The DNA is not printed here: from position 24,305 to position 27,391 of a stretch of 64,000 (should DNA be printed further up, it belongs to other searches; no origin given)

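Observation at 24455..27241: Intact Upf1/DNA2-like SF1 helicase fused to a DUF2726 PD-(D/E)xK nuclease and an unknown N-domain: candidate single-gene defence system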

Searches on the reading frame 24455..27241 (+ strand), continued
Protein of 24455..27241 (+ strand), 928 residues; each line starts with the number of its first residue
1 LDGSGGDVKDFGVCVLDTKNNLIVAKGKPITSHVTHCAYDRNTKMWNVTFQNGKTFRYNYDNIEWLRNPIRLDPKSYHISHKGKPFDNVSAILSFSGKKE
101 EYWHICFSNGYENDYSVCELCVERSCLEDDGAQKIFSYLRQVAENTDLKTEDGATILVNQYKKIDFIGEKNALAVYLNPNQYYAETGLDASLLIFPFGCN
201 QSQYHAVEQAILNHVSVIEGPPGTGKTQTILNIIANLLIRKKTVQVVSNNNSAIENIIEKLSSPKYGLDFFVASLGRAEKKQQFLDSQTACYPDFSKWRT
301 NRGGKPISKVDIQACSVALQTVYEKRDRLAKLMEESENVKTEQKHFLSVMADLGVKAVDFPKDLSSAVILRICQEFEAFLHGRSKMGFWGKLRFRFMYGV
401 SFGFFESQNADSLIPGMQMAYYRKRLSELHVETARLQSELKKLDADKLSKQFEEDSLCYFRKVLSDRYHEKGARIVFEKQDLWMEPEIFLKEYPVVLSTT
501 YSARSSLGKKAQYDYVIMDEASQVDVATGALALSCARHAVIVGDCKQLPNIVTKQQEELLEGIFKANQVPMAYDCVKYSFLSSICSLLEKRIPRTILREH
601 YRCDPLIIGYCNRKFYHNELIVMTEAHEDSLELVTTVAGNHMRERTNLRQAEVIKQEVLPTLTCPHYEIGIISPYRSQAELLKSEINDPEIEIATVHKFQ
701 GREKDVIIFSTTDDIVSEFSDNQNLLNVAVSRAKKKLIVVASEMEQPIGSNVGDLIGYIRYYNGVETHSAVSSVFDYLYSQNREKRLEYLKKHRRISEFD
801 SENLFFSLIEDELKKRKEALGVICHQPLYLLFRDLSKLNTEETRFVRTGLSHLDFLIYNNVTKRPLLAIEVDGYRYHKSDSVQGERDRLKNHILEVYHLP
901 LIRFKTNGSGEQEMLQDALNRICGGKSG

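Call 43: search_protein_families(library=pfam, proteins=[L087:11489-12001:+, L087:12001-14166:+, L087:14670-15899:+, L087:15887-16522:+], max_evalue=0.01)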
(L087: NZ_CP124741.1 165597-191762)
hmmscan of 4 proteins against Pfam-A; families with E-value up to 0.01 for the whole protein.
L087:11489-12001:+ (171 aa): 0 families

L087:12001-14166:+ (722 aa): 12 families
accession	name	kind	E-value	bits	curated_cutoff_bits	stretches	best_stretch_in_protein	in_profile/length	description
PF13086.12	AAA_11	-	3e-22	80.1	27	1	7-347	2-251/257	AAA domain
PF13087.12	AAA_12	-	3.7e-22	79.3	27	2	454-536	109-192/195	AAA domain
PF10881.14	DUF2726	-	1.4e-12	47.9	24.7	1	647-708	53-114/126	Protein of unknown function (DUF2726)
PF13245.12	AAA_19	-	1.6e-11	44.9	25.1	1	11-80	1-70/134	AAA domain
PF01443.25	Viral_helicase1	-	1.7e-10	41.6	21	1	292-536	37-228/228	Viral superfamily 1 RNA helicase core domain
PF13604.12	AAA_30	-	1.6e-09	38.3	27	1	7-69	2-66/191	AAA domain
PF09848.15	SLFN-g3_helicase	-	1.4e-07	31.6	24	1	22-89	2-67/354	Schlafen group 3, DNA/RNA helicase domain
PF00580.27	UvrD-helicase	-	0.00011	22.5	23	1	7-319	1-221/271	UvrD/REP helicase N-terminal domain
PF20720.3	nSTAND3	-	0.00074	19.7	27.2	1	21-89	17-83/155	Novel STAND NTPase 3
PF13538.12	UvrD_C_2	-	0.00087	19.5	27.4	1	481-534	5-51/52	UvrD-like helicase C-terminal domain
PF04851.21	ResIII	-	0.0043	17.4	22.5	0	22-83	24-87/164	Type III restriction enzyme, res subunit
PF03796.21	DnaB_C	-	0.0058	16.5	27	0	20-65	18-64/255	DnaB-like helicase C terminal domain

L087:14670-15899:+ (410 aa): 3 families
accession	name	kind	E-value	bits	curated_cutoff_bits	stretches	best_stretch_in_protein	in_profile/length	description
PF11922.13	DUF3440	-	1.5e-32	113.2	25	2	243-345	2-101/182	Domain of unknown function (DUF3440)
PF01507.26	PAPS_reduct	-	2.7e-17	63.8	22.5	2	34-89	2-52/175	Phosphoadenosine phosphosulfate reductase domain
PF01171.26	ATP_bind_3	-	0.00016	21.9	27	1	34-74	2-42/182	PP-loop family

L087:15887-16522:+ (212 aa): 1 family
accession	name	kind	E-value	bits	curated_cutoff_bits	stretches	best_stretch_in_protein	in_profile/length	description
PF02195.25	ParB_N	-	0.0018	18.8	26.3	0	55-115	6-68/95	ParB N-terminal domain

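Call 46: find_encoding_contigs(protein=P0001, flank=10000, max_places=3)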
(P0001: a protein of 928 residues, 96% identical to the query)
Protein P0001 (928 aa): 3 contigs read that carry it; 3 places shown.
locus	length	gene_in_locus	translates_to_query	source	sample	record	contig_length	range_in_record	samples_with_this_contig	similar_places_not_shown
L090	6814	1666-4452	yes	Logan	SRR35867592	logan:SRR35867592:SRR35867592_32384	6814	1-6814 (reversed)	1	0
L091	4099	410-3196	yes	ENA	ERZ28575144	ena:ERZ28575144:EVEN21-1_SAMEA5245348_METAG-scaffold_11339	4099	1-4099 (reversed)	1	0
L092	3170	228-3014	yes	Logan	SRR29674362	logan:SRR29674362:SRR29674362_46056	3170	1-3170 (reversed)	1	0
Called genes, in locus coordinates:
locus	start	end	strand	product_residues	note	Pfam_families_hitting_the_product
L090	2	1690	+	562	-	?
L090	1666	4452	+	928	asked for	PF09848:SLFN-g3_helicase (faint), PF00580:UvrD-helicase (weak), PF13086:AAA_11, PF13245:AAA_19 (weak), PF13604:AAA_30 (weak), PF13087:AAA_12, PF13538:UvrD_C_2, PF10881:DUF2726, +2 more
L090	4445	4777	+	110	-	-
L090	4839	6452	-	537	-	PF00239:Resolvase, PF07508:Recombinase, PF13408:Zn_ribbon_recom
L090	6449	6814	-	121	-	?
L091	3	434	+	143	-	?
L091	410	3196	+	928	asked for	PF09848:SLFN-g3_helicase (faint), PF00580:UvrD-helicase (weak), PF13086:AAA_11, PF13245:AAA_19 (weak), PF13604:AAA_30 (weak), PF13087:AAA_12, PF13538:UvrD_C_2, PF10881:DUF2726, +2 more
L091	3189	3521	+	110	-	-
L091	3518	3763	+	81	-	-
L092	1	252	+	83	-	?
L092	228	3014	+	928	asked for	PF09848:SLFN-g3_helicase (faint), PF00580:UvrD-helicase (weak), PF13086:AAA_11, PF13245:AAA_19 (weak), PF13604:AAA_30 (weak), PF13087:AAA_12, PF13538:UvrD_C_2, PF10881:DUF2726, +2 more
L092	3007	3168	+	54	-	?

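Call 47: find_encoding_contigs(protein=P0003, flank=10000, max_places=2)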
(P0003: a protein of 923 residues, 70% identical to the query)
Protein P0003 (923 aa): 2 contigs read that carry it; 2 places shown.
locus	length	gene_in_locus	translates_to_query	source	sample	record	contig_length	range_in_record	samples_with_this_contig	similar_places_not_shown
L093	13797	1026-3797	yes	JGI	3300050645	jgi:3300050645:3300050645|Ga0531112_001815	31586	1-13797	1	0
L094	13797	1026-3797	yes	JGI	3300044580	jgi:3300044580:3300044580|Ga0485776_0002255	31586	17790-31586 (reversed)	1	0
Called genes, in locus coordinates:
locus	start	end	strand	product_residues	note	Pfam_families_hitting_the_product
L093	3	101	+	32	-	?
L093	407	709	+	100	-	PF09369:MZB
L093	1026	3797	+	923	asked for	PF00580:UvrD-helicase, PF01443:Viral_helicase1 (faint), PF13086:AAA_11, PF13245:AAA_19, PF13604:AAA_30 (weak), PF13087:AAA_12, PF13538:UvrD_C_2 (weak), PF10881:DUF2726, +2 more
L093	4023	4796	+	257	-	PF06283:ThuA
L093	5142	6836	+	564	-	PF01432:Peptidase_M3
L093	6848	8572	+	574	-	PF00664:ABC_membrane, PF00005:ABC_tran, PF02463:SMC_N (weak)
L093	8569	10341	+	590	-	PF00664:ABC_membrane, PF00005:ABC_tran, PF13304:AAA_21 (faint)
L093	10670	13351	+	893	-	PF00496:SBP_bac_5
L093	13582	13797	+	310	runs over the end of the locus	PF00528:BPD_transp_1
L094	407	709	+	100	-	PF09369:MZB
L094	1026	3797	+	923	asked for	PF00580:UvrD-helicase, PF01443:Viral_helicase1 (faint), PF13086:AAA_11, PF13245:AAA_19, PF13604:AAA_30 (weak), PF13087:AAA_12, PF13538:UvrD_C_2 (weak), PF10881:DUF2726, +2 more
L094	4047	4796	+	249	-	PF06283:ThuA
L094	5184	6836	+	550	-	PF01432:Peptidase_M3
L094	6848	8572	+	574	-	PF00664:ABC_membrane, PF00005:ABC_tran, PF02463:SMC_N (weak)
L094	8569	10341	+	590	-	PF00664:ABC_membrane, PF00005:ABC_tran, PF13304:AAA_21 (faint)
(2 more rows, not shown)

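Call 53: search_protein_families(library=pfam, proteins=[L090:2-1687:+, L090:4445-4774:+, L090:4842-6452:-, L007:7197-9740:+, P0065], max_evalue=0.01)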
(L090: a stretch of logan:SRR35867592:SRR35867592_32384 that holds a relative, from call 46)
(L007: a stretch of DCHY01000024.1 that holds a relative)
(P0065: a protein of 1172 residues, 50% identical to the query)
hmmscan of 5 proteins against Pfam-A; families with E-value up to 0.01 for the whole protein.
L090:2-1687:+ (562 aa): 4 families
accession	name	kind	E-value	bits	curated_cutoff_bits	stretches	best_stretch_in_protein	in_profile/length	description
PF11867.13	T1RH-like_C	-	6.3e-96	322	26.8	1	239-558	12-328/329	Type I restriction enzyme HindI endonuclease subunit-like, C-terminal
PF22679.2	T1R_D3-like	-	3.9e-20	73.3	27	1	137-210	81-156/158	Type I restriction enzyme subunit R domain 3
PF18766.7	SWI2_SNF2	-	0.0019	18.3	26.7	1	1-42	177-215/221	SWI2/SNF2 ATPase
PF16725.10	Nucleolin_bd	-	0.0098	16.2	27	0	192-231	13-52/70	Nucleolin binding domain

L090:4445-4774:+ (110 aa): 0 families

L090:4842-6452:- (537 aa): 3 families
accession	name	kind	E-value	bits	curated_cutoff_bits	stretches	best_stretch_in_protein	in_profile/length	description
PF00239.26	Resolvase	-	3.8e-29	102.1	23.3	1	4-143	2-140/145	Resolvase, N terminal domain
PF07508.19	Recombinase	-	1.3e-17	64.4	21.1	1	171-255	3-101/102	Recombinase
PF13408.12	Zn_ribbon_recom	-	3.1e-13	50.3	25.3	1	270-327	1-55/58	Recombinase zinc beta ribbon domain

L007:7197-9740:+ (848 aa): 0 families

P0065 (1172 aa): 15 families
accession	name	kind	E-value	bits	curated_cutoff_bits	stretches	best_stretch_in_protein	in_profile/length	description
PF13087.12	AAA_12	-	3e-29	102.4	27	2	652-731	108-194/195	AAA domain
PF13086.12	AAA_11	-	4.5e-28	99.2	27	1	184-542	2-257/257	AAA domain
PF01131.25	Topoisom_bac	-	5.2e-23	82.1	35.1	1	1070-1165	3-104/411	DNA topoisomerase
PF13245.12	AAA_19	-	4.2e-14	53.3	25.1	1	188-538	1-132/134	AAA domain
PF01443.25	Viral_helicase1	-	2.3e-13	50.9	21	2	661-729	162-228/228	Viral superfamily 1 RNA helicase core domain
PF01751.28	Toprim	-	2e-11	44.3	23.1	1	919-1051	1-95/96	Toprim domain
PF13604.12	AAA_30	-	4e-11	43.4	27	1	185-250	3-70/191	AAA domain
PF13538.12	UvrD_C_2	-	8.5e-10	38.8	27.4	1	681-728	4-52/52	UvrD-like helicase C-terminal domain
PF10881.14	DUF2726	-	1.1e-07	32.1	24.7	1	828-908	45-123/126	Protein of unknown function (DUF2726)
PF09848.15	SLFN-g3_helicase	-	3.4e-07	30.3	24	1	199-256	2-56/354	Schlafen group 3, DNA/RNA helicase domain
PF00580.27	UvrD-helicase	-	2e-05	24.9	23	1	185-534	2-250/271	UvrD/REP helicase N-terminal domain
PF04851.21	ResIII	-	0.00039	20.8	22.5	0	185-243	5-70/164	Type III restriction enzyme, res subunit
PF00270.35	DEAD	-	0.00089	19.5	26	0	186-231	2-50/167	DEAD/DEAH box helicase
PF13361.12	UvrD_C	-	0.0011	18.9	25.6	1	670-731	278-349/350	UvrD-like helicase C-terminal domain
PF20720.3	nSTAND3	-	0.0014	18.8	27.2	1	190-281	9-96/155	Novel STAND NTPase 3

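Call 71: get_annotated_region(hit=H23, flank=6000)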
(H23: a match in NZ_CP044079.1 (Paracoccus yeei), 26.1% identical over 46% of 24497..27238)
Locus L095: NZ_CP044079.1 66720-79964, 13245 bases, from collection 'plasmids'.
description: Paracoccus yeei strain FDAARGOS_643 plasmid unnamed2, complete sequence
organism: Paracoccus yeei (NCBI taxid 147645)
taxonomy: Bacteria; Pseudomonadota; Alphaproteobacteria; Rhodobacterales; Paracoccaceae; Paracoccus; Paracoccus yeei
host: -; source: Homo sapiens,clinical isolate; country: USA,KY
typing (MOB-suite, as given by PLSDB): non-mobilizable; replicon rep_cluster_969
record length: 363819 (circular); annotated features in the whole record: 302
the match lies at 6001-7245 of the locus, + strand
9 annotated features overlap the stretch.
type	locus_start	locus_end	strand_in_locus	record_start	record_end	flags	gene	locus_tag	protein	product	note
CDS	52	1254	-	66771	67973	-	-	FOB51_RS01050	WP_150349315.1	glycosyltransferase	-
CDS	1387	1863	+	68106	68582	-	-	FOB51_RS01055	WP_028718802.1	DUF1236 domain-containing protein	-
CDS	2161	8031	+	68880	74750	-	-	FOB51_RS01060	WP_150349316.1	DUF3320 domain-containing protein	-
CDS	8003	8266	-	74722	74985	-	-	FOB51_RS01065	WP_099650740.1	WGR domain-containing protein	-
CDS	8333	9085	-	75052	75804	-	-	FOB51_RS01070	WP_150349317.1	ABC transporter ATP-binding protein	-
CDS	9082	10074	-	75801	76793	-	-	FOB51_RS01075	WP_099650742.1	iron ABC transporter permease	GO:0006826 - iron ion transport [Evidence IEA]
CDS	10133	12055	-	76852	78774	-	-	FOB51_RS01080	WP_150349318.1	TonB-dependent receptor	-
CDS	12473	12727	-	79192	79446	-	-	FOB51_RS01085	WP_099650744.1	hypothetical protein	-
CDS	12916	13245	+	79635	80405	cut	-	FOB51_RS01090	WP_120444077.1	SDR family oxidoreductase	-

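Call 73: search_protein_families(library=ncbifam, proteins=[L095:2161-8028:+, L089:15001-17679:+], max_evalue=0.00001)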
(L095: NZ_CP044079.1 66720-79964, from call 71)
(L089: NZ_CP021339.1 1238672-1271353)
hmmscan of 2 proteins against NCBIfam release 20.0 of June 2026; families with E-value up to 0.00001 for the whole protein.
L095:2161-8028:+ (1956 aa): 5 families
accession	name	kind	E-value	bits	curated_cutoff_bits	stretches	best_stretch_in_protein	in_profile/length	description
NF058533.1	antiphage_ProA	equivalog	0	2090.3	1500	1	28-1915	1-1902/1903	anti-phage protein ProA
NF042953.1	Hhe_antiphage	equivalog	5.3e-229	763.4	2000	2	1149-1719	1117-1683/1797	DUF4011 domain-containing anti-phage protein Hhe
TIGR00376.1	TIGR00376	hypoth_equivalog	9e-22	77.3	348.9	2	677-739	160-223/639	IGHMBP2 family helicase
NF040671.1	PLuB_AAA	exception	4.6e-18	64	999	1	1304-1573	958-1233/1256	PLuB system helicase-like protein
TIGR01448.2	helicase_RecD2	equivalog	2.4e-06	26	500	0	677-712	318-353/713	SF1B family DNA helicase RecD2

L089:15001-17679:+ (893 aa): 7 families
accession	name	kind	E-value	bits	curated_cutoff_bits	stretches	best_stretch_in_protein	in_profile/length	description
TIGR00376.1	TIGR00376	hypoth_equivalog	5.4e-42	144.1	348.9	3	177-312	158-297/639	IGHMBP2 family helicase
NF058533.1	antiphage_ProA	equivalog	4.8e-32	110.5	1500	2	168-300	640-771/1903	anti-phage protein ProA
NF042953.1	Hhe_antiphage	equivalog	1.1e-21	76.1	2000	2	181-297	330-443/1797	DUF4011 domain-containing anti-phage protein Hhe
NF040671.1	PLuB_AAA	exception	2.4e-17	61.7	999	0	178-241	816-880/1256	PLuB system helicase-like protein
TIGR01448.2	helicase_RecD2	equivalog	4.8e-12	44.8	500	1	174-223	313-362/713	SF1B family DNA helicase RecD2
TIGR01447.1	recD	equivalog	1.7e-08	33.5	310.15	0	179-221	149-192/597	exodeoxyribonuclease V subunit alpha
NF008127.0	PRK10875.1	equivalog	6.8e-08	31.5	671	0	182-218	161-197/619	exodeoxyribonuclease V subunit alpha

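Call 77: search_protein_families(library=pfam, proteins=[L095:2161-8028:+, L089:15001-17679:+], max_evalue=0.001)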
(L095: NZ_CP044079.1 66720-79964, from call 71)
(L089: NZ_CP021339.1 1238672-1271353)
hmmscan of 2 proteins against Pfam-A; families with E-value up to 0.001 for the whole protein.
L095:2161-8028:+ (1956 aa): 7 families
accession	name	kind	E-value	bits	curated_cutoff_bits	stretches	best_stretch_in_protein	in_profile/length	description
PF13195.11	DUF4011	-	1.4e-42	145.8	22.2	1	393-561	1-158/158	Protein of unknown function (DUF4011)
PF18741.7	MTES_1575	-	3.4e-34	117.2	38.2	1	1619-1715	1-95/96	REase_MTES_1575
PF13086.12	AAA_11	-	3.3e-18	66.8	27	2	1300-1347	205-253/257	AAA domain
PF11784.13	DUF3320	-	6.9e-17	61.6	25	1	1791-1838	2-49/50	Protein of unknown function (DUF3320)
PF13087.12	AAA_12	-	4.2e-12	46.5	27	1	1424-1570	67-192/195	AAA domain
PF13604.12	AAA_30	-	2.5e-09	37.6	27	1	677-798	3-110/191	AAA domain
PF13245.12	AAA_19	-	8.7e-09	36.1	25.1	0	680-741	1-64/134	AAA domain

L089:15001-17679:+ (893 aa): 9 families
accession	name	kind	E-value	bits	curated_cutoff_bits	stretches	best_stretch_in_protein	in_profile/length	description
PF13086.12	AAA_11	-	5.5e-22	79.2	27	1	178-518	2-251/257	AAA domain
PF13087.12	AAA_12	-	6.8e-22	78.4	27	2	625-707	109-192/195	AAA domain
PF10881.14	DUF2726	-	1.9e-12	47.5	24.7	1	818-879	53-114/126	Protein of unknown function (DUF2726)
PF13245.12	AAA_19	-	3e-11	44.1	25.1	1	182-250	1-69/134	AAA domain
PF01443.25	Viral_helicase1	-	3.4e-10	40.6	21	0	463-521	37-101/228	Viral superfamily 1 RNA helicase core domain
PF13604.12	AAA_30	-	2.7e-09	37.5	27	1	178-240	2-66/191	AAA domain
PF09848.15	SLFN-g3_helicase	-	2.1e-07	31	24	1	193-260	2-67/354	Schlafen group 3, DNA/RNA helicase domain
PF00580.27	UvrD-helicase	-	0.00061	20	23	1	178-490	1-221/271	UvrD/REP helicase N-terminal domain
PF20720.3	nSTAND3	-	0.00095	19.3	27.2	0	192-260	17-83/155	Novel STAND NTPase 3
